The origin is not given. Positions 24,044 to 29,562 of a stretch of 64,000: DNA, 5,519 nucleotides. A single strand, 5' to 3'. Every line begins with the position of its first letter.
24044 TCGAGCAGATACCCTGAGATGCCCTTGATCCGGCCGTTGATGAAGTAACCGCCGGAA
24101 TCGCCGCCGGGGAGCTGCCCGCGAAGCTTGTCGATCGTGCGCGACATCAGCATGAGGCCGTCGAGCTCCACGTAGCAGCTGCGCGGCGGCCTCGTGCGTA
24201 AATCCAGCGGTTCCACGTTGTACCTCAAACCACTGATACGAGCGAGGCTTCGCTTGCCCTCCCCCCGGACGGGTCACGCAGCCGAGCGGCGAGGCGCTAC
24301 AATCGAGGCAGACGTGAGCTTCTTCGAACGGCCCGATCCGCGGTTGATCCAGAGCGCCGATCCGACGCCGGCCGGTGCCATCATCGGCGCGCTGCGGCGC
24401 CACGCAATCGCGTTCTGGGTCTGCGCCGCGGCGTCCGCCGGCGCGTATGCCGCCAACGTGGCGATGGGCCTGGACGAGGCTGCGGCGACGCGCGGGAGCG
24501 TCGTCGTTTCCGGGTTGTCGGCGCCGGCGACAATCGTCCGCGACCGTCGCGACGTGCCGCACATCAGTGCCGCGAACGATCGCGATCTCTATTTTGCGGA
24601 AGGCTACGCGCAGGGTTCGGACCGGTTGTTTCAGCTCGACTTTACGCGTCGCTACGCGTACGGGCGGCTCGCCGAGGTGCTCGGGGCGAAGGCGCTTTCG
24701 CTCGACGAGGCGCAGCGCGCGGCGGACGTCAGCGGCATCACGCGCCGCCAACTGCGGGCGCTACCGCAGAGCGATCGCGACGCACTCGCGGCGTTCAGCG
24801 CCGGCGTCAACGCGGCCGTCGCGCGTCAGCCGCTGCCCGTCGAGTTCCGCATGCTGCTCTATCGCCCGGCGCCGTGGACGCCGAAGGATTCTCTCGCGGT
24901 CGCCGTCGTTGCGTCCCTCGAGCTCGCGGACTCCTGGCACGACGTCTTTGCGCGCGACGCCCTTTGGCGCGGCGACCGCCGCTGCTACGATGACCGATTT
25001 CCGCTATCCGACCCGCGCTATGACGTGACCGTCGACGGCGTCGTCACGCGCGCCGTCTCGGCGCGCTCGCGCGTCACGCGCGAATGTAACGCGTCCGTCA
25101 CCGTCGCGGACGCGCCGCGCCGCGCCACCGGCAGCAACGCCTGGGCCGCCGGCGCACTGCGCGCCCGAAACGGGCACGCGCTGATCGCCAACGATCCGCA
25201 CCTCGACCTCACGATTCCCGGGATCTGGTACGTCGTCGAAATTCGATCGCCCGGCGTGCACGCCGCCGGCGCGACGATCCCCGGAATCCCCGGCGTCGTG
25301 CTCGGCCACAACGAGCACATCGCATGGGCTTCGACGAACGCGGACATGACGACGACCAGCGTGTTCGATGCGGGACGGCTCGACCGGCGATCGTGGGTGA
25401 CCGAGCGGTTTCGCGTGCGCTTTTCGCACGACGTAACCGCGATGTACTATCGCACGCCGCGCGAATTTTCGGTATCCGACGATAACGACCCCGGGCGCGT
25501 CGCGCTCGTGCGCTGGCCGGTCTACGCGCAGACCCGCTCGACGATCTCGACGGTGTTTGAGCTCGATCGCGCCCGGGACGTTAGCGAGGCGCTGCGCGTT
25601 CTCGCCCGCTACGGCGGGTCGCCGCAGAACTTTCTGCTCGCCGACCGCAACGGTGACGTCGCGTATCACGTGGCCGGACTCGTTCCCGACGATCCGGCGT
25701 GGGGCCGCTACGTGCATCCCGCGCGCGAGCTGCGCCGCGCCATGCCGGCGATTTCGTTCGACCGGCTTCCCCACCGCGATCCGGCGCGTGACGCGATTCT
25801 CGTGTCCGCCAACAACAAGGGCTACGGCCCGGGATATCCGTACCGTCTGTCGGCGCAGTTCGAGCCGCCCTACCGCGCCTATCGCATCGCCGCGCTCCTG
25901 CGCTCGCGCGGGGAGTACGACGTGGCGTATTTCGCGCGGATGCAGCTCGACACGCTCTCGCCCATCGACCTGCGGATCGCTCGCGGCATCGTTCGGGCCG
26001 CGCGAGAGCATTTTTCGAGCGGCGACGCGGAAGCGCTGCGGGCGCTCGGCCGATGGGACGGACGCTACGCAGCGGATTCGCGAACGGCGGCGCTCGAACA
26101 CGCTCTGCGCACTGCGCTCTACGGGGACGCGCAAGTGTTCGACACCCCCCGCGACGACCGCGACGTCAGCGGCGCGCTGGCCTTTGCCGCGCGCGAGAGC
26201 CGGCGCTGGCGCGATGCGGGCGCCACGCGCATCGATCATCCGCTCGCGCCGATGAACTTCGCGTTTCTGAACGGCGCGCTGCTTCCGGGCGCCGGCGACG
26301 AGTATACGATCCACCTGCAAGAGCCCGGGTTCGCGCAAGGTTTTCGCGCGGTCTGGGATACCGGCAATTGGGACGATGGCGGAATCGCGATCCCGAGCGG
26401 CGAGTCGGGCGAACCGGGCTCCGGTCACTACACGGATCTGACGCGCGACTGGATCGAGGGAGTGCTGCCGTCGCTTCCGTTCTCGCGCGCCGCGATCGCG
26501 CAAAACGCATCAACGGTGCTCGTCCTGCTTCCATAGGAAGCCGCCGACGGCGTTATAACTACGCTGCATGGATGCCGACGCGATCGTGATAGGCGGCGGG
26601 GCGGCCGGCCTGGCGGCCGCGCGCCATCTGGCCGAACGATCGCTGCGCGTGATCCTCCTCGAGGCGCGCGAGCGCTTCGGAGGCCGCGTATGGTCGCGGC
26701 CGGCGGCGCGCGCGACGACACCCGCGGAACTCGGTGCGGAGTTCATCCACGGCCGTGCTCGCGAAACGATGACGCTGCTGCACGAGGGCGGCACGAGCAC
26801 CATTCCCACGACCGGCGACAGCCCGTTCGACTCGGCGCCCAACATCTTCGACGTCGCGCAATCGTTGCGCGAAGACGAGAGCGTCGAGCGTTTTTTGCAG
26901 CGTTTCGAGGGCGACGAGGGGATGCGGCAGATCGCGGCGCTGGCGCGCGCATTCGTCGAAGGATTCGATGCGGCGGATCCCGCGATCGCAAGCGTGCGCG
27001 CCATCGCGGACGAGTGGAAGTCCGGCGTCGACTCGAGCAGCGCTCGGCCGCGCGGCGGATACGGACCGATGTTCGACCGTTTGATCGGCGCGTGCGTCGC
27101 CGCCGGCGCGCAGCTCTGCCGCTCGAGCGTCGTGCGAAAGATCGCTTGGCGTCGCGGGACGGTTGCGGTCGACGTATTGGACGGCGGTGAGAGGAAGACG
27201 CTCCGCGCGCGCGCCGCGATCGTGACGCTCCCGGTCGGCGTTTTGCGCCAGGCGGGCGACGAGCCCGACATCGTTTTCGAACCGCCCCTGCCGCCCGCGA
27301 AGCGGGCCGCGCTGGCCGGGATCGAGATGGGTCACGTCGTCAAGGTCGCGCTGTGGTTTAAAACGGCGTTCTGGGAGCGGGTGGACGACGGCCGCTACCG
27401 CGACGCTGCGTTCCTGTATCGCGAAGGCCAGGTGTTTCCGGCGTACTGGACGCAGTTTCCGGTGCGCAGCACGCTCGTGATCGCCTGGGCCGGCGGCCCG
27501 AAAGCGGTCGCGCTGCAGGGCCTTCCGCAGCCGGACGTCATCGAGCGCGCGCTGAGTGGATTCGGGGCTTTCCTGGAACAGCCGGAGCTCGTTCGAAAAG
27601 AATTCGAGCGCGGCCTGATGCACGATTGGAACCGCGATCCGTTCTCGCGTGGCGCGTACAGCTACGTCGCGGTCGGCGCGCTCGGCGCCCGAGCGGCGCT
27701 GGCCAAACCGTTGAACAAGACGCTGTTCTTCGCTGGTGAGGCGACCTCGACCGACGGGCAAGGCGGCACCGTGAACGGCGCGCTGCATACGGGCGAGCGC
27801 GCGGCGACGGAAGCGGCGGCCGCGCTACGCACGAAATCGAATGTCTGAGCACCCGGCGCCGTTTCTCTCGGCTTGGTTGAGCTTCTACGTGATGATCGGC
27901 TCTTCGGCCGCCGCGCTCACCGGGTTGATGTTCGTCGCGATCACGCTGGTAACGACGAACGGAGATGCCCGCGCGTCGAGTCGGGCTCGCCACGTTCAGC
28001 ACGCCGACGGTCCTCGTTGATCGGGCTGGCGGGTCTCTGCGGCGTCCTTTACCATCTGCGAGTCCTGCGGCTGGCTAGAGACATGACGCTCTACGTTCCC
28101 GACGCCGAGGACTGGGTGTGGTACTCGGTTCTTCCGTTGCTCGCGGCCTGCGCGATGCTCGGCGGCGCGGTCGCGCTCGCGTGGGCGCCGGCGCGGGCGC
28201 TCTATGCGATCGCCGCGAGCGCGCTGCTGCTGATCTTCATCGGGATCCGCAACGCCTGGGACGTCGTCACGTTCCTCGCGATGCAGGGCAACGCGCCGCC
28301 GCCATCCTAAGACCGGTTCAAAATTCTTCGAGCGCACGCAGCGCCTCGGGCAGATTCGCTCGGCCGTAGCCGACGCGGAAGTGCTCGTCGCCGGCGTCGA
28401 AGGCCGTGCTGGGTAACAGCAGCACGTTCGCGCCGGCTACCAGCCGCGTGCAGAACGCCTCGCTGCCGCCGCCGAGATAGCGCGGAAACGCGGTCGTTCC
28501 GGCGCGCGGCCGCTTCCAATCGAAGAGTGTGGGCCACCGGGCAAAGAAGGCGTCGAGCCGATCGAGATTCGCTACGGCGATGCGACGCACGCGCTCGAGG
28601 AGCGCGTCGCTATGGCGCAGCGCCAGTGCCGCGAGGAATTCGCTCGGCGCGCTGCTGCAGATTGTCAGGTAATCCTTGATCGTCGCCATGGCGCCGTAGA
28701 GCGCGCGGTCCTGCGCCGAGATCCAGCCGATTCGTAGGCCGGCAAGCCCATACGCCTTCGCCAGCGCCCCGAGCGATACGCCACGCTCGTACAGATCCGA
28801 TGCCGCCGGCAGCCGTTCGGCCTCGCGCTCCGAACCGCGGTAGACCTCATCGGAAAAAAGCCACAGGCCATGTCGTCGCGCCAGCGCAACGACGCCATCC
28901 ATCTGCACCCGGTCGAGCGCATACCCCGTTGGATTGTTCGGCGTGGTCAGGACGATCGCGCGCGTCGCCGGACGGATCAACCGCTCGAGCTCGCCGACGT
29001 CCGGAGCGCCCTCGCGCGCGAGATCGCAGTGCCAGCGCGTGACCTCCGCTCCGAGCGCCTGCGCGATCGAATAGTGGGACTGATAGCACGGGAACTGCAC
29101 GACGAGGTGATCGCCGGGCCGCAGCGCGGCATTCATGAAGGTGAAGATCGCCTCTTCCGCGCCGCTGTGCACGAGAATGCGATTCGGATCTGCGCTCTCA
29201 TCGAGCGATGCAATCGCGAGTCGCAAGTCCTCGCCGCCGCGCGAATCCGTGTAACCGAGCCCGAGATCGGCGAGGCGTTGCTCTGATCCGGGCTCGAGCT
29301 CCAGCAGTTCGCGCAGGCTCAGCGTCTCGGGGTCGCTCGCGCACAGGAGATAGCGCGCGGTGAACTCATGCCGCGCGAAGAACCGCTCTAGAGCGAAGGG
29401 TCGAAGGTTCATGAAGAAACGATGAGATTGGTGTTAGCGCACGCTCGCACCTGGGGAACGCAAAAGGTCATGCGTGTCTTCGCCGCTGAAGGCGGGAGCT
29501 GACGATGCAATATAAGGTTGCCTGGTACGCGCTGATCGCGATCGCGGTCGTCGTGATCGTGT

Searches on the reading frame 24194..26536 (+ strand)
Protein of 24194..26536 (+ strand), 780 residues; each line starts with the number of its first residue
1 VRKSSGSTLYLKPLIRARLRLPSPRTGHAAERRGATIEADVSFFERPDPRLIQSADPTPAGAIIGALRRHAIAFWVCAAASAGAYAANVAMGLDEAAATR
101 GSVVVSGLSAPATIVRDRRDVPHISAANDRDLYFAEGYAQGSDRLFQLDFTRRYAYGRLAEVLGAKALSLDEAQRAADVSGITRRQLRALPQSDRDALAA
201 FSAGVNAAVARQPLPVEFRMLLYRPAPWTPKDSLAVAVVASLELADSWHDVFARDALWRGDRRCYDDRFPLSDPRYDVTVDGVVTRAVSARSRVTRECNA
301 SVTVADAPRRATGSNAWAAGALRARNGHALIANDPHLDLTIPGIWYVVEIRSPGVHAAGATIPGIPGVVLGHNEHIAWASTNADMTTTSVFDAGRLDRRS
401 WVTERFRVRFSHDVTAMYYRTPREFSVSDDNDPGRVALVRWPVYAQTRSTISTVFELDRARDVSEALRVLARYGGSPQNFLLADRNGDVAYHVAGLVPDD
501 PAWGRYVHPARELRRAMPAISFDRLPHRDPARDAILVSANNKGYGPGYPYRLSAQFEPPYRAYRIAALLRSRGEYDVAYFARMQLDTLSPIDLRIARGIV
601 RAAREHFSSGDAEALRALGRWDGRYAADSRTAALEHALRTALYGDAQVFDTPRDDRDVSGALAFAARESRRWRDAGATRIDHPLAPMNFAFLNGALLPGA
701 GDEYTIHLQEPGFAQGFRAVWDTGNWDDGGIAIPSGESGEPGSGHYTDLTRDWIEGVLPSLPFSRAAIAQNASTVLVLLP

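Call 72: search_protein_families(library=pfam, proteins=[window:24194-26536:+], max_evalue=0.0001)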
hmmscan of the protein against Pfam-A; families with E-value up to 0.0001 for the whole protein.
window:24194-26536:+ (780 aa): 1 family
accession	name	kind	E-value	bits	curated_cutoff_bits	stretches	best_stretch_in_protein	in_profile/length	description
PF01804.23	Penicil_amidase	-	2.6e-131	440.3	21.3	1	111-769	1-674/675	Penicillin amidase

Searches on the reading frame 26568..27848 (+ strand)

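Call 72: search_protein_families(library=pfam, proteins=[window:26568-27848:+], max_evalue=0.0001)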
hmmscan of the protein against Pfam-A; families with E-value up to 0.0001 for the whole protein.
window:26568-27848:+ (426 aa): 10 families
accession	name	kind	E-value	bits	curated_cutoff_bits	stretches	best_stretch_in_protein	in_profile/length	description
PF01593.30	Amino_oxidase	-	1.3e-61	209.7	19.8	2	99-415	130-441/443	Flavin containing amine oxidoreductase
PF13450.12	NAD_binding_8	-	3.4e-12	46.9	21.9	1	7-69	1-63/68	NAD(P)-binding Rossmann-like domain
PF01266.30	DAO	-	1.1e-08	35.4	27.9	1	4-224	1-205/353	FAD dependent oxidoreductase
PF00890.30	FAD_binding_2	-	4.8e-08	33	20.4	1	4-40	1-37/414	FAD binding domain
PF12831.13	FAD_oxidored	-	8.2e-08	32.4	27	1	4-88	1-86/416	FAD dependent oxidoreductase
PF01946.23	Thi4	-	2.5e-07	30.6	26.2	1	2-43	17-59/235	Thi4 family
PF03486.20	HI0933_like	-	4.5e-07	30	50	1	4-40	2-38/244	HI0933-like protein Rossmann domain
PF05834.18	Lycopene_cycl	-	1.1e-06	28.5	23.4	0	4-44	1-46/380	Lycopene cyclase protein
PF07992.20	Pyr_redox_2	-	1.3e-05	25.3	26.1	1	4-48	2-47/291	Pyridine nucleotide-disulphide oxidoreductase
PF13454.12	NAD_binding_9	-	9.2e-05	22.9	21.8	0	7-46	2-45/155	FAD-NAD(P)-binding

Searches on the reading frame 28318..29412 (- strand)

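Call 72: search_protein_families(library=pfam, proteins=[window:28318-29412:-], max_evalue=0.0001)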
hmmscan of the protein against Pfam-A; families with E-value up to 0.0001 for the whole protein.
window:28318-29412:- (364 aa): 4 families
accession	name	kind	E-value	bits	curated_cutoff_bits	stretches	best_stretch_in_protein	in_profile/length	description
PF00155.27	Aminotran_1_2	-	4.2e-39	135.2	19.7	1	47-358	31-358/361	Aminotransferase class I and II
PF01053.26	Cys_Met_Meta_PP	-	3.3e-07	29.6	27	1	65-190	59-175/381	Cys/Met metabolism PLP-dependent enzyme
PF00266.25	Aminotran_5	-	6.9e-07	29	21.5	1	61-190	46-177/371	Aminotransferase class-V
PF01041.23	DegT_DnrJ_EryC1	-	3.2e-05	23.7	19.8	0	79-188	43-145/360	DegT/DnrJ/EryC1/StrS aminotransferase family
